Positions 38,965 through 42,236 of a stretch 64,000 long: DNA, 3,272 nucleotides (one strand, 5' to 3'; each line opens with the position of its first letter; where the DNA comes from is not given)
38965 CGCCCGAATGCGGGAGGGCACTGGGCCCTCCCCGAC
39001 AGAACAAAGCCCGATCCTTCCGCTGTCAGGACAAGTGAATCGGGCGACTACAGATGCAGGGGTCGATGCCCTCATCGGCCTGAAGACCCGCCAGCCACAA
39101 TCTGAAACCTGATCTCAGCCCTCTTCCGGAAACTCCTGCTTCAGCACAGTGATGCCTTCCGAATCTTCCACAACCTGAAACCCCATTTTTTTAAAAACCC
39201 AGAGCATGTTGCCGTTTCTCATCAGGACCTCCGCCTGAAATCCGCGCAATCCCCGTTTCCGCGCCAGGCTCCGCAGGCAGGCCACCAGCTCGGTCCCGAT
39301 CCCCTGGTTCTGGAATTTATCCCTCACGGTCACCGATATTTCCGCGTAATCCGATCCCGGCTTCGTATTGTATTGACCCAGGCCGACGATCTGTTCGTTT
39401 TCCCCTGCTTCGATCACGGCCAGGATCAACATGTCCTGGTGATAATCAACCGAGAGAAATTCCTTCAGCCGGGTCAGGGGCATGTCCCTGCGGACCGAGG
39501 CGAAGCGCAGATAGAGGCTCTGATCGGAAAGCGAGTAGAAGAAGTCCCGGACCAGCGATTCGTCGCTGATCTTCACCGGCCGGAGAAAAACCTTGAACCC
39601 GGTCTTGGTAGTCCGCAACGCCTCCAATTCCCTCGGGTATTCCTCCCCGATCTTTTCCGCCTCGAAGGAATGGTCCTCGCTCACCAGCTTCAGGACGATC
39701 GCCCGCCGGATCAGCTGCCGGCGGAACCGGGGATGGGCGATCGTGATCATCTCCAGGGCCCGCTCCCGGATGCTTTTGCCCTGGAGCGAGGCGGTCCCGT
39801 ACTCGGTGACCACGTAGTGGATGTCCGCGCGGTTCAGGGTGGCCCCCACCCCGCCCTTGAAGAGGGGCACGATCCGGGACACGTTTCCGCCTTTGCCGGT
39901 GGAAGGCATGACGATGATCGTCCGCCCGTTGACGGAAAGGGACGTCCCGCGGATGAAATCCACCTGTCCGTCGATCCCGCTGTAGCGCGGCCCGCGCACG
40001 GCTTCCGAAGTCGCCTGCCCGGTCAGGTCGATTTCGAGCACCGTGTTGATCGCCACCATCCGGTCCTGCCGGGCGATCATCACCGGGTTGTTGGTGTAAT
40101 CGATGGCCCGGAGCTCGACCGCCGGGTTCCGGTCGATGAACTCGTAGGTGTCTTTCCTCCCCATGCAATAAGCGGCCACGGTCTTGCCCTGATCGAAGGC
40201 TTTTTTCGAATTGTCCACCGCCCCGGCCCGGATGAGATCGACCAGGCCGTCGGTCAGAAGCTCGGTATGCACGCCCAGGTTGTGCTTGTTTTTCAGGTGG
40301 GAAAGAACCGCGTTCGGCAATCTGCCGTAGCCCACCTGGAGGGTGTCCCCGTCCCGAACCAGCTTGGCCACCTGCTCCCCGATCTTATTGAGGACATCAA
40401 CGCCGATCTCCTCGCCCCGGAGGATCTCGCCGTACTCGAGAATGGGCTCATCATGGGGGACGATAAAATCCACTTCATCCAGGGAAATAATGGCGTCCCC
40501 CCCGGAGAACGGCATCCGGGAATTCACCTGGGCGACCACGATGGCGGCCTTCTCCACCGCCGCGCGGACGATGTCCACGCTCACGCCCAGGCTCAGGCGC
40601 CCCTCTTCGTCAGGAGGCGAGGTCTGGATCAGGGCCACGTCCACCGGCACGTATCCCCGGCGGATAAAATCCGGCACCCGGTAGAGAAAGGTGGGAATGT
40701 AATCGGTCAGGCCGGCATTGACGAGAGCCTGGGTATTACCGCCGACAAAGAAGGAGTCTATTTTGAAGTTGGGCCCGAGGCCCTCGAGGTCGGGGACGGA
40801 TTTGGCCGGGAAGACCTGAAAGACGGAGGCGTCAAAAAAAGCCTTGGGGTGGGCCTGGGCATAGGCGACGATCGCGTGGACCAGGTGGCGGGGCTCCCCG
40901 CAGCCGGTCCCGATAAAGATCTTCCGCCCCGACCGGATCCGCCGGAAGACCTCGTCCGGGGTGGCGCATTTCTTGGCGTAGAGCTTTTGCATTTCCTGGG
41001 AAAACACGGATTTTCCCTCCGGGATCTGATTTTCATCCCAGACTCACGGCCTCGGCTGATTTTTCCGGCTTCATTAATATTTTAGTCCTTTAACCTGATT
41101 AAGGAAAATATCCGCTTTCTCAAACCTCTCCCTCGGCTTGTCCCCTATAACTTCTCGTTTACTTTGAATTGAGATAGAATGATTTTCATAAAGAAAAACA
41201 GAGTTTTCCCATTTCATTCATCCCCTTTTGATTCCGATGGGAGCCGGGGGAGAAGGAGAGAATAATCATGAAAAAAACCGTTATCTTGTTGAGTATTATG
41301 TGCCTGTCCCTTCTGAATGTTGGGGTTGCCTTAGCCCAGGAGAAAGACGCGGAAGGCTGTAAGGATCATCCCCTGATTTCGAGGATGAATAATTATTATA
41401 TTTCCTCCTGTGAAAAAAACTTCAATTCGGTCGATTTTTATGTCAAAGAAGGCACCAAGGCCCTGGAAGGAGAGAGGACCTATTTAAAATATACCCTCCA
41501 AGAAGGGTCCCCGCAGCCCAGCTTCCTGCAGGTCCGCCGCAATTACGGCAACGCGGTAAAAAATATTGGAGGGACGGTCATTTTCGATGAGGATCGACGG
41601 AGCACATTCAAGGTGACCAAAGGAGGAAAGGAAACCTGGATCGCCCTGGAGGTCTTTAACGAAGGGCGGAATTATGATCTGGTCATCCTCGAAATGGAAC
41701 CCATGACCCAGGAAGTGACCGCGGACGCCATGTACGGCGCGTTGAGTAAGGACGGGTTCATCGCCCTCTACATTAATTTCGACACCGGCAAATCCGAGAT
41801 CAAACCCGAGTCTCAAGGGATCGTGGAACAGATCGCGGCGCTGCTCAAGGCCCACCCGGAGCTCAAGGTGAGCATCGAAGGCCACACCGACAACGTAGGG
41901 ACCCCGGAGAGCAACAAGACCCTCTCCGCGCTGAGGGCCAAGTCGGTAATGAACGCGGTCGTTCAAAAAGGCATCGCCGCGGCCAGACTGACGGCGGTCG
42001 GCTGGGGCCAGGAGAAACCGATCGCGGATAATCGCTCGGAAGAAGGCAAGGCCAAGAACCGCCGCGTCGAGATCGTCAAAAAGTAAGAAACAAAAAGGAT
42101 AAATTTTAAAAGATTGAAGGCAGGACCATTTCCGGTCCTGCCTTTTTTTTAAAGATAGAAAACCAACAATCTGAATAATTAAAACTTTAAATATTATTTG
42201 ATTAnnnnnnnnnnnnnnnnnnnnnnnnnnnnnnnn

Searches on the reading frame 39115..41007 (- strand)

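Call 33: search_protein_families(library=pfam, proteins=[window:39115-41007:-], max_evalue=0.001)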
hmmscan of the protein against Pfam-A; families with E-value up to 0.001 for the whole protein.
window:39115-41007:- (630 aa): 8 families
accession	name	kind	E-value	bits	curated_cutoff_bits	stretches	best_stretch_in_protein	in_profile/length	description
PF13336.12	AcetylCoA_hyd_C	-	1.5e-57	194.3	23.7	1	283-435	1-153/154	Acetyl-CoA hydrolase/transferase C-terminal domain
PF02550.21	AcetylCoA_hydro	-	1.3e-35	123.7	24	1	7-189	2-193/198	Acetyl-CoA hydrolase/transferase N-terminal domain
PF00583.31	Acetyltransf_1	-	6.7e-10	39.7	20.7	1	529-610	36-116/116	Acetyltransferase (GNAT) family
PF13302.13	Acetyltransf_3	-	3.8e-09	37.8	25.4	1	473-611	2-138/138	Acetyltransferase (GNAT) domain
PF13420.13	Acetyltransf_4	-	1.5e-08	35.3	24.3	1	533-623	53-147/155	Acetyltransferase (GNAT) domain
PF13508.13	Acetyltransf_7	-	5.5e-07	30.3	27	1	535-611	9-83/84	Acetyltransferase (GNAT) domain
PF01144.29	CoA_trans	-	7.8e-05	22.6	23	0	209-266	4-67/217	Coenzyme A transferase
PF13673.13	Acetyltransf_10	-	0.00029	21.2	23.6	1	533-615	35-112/128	Acetyltransferase (GNAT) domain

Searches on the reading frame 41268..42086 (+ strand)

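Call 33: search_protein_families(library=pfam, proteins=[window:41268-42086:+], max_evalue=0.001)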
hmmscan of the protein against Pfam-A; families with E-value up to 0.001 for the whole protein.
window:41268-42086:+ (272 aa): 2 families
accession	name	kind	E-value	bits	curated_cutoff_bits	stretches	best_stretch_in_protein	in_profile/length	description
PF00691.25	OmpA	-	3e-26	92.1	27.2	1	171-265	2-98/98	OmpA family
PF05359.17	DUF748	-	4.6e-05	22.1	50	1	168-210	880-922/1037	Domain of Unknown Function (DUF748)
